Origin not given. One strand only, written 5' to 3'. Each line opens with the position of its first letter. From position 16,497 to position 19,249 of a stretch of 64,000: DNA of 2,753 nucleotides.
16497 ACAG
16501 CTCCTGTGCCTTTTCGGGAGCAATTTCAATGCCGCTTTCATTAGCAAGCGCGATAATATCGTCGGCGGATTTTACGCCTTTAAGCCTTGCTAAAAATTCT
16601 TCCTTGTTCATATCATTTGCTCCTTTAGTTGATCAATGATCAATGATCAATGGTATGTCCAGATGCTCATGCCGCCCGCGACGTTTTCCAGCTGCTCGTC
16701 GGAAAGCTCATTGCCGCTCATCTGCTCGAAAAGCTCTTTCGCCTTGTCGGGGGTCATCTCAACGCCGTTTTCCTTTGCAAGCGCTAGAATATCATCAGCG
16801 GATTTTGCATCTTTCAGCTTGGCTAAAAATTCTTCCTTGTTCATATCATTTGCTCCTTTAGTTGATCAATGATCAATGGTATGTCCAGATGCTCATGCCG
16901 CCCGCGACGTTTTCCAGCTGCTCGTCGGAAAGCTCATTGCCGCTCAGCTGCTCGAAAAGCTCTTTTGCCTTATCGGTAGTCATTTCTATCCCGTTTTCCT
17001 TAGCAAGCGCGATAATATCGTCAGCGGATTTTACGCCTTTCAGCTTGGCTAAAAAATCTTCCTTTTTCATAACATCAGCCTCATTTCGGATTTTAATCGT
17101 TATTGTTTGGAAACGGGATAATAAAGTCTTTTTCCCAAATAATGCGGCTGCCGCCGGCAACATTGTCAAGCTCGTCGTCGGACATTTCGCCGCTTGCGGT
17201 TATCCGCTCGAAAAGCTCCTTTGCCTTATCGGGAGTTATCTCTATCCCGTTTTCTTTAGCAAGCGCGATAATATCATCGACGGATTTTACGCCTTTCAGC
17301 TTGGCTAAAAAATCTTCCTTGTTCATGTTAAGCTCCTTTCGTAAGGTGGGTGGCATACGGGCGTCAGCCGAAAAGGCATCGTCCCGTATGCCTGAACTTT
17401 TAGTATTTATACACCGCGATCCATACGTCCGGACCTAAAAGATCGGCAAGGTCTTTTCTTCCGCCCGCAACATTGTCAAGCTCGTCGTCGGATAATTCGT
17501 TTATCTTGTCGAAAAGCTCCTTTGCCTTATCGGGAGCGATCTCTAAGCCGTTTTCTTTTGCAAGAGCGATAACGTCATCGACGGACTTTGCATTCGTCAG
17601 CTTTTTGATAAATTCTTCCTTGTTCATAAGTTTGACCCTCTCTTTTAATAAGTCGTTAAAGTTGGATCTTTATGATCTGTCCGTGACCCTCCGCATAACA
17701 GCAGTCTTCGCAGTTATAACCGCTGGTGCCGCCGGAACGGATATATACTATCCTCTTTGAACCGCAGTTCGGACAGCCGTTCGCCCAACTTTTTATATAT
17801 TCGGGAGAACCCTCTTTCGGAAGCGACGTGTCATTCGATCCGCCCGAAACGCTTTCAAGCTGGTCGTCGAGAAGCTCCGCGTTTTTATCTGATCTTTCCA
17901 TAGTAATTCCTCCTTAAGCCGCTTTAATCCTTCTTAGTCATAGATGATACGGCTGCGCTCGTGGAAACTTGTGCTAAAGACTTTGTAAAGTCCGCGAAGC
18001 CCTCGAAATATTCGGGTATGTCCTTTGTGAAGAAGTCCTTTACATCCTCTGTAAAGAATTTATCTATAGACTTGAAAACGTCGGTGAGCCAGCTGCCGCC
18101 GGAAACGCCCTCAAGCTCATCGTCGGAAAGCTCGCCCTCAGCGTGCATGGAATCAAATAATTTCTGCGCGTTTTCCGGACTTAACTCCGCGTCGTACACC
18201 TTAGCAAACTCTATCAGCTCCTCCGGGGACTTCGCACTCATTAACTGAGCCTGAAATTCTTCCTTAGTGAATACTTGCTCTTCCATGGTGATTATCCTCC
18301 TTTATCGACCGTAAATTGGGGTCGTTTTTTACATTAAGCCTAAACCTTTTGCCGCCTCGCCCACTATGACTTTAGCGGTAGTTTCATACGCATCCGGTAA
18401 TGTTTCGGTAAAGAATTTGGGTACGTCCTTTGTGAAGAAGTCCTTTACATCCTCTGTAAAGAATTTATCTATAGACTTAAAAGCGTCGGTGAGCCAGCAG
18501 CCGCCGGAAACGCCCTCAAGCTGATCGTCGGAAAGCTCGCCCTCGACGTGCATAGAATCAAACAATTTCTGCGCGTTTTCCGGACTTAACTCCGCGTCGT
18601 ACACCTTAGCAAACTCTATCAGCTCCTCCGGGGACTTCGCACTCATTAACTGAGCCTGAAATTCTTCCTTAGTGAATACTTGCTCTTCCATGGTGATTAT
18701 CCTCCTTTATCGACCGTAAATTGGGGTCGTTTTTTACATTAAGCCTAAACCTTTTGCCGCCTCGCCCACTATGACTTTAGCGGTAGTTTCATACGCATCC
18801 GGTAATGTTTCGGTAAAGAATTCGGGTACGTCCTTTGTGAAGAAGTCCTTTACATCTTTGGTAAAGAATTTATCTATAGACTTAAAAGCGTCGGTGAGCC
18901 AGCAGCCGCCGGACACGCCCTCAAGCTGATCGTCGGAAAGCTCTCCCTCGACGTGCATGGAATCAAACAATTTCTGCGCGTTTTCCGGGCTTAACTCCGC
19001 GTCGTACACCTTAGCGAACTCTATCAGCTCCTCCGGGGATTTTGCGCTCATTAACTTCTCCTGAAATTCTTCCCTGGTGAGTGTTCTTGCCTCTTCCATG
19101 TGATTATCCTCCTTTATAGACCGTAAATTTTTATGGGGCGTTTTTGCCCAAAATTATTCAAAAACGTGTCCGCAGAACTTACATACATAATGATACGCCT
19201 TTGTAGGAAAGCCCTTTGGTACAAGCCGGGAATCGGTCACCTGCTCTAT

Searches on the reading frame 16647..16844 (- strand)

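Call 4: search_protein_families(library=ncbifam, proteins=[window:16647-16844:-], max_evalue=1)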
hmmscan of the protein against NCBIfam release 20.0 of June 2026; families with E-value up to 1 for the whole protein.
window:16647-16844:- (65 aa): 11 families
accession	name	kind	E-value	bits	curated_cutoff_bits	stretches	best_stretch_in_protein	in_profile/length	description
TIGR03798.1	leader_Nif11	subfamily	8.6e-10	38.7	32.3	1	4-58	17-68/68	Nif11-like leader peptide family RiPP precursor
NF038167.1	cyan_ocin_like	subfamily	0.00027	21.1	32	1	45-58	9-22/72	CTB family bacteriocin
TIGR03793.1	leader_NHLP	domain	0.0048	16.7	50.9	1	30-58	49-77/77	NHLP leader peptide family RiPP precursor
TIGR00756.2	PPR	repeat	0.011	15.8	20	0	32-45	16-29/35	pentatricopeptide repeat protein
NF033456.1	RiPP_CCRG-2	domain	0.015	15.3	24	1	45-58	4-17/18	CCRG-2 family RiPP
TIGR03949.1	bact_IIb_cerein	subfamily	0.028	14.2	21.5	1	45-59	2-16/45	class IIb bacteriocin, lactobin A/cerein 7B family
TIGR03898.1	lanti_MRSA_kill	subfamily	0.042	13.8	23.5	1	44-58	29-44/44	mersacidin/lichenicidin family type 2 lantibiotic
TIGR01847.1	bacteriocin_sig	domain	0.066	13.9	15.7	1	45-58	2-15/15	bacteriocin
TIGR01128.2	holA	equivalog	0.086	12.2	80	1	8-48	124-163/316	DNA polymerase III subunit delta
TIGR04149.1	GG_sam_targ_CFB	domain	0.089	12.7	25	1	39-58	9-28/43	TIGR04149 family rSAM-modified RiPP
NF038153.1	lant_leader_L1a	domain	0.13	12.5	22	1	46-58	20-32/32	class I lanthipeptide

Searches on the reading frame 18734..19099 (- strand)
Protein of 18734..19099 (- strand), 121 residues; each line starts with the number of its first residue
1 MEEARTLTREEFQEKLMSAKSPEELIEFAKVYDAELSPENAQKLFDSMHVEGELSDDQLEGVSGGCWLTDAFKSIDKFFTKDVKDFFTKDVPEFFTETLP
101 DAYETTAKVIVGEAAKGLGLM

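Call 4: search_protein_families(library=ncbifam, proteins=[window:18734-19099:-], max_evalue=1)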
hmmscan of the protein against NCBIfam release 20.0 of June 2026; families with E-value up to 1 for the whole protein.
window:18734-19099:- (121 aa): 4 families
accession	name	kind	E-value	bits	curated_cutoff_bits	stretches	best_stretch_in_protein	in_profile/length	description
TIGR03798.1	leader_Nif11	subfamily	1e-05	25.7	32.3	1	10-65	17-68/68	Nif11-like leader peptide family RiPP precursor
NF038167.1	cyan_ocin_like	subfamily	0.0011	19.1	32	1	53-82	10-35/72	CTB family bacteriocin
TIGR04495.1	RiPP_XyeA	equivalog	0.16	12.1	33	1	53-69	26-41/50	XyeA family cyclophane-containing RiPP triceptide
NF033456.1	RiPP_CCRG-2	domain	0.17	11.9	24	1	53-65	5-17/18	CCRG-2 family RiPP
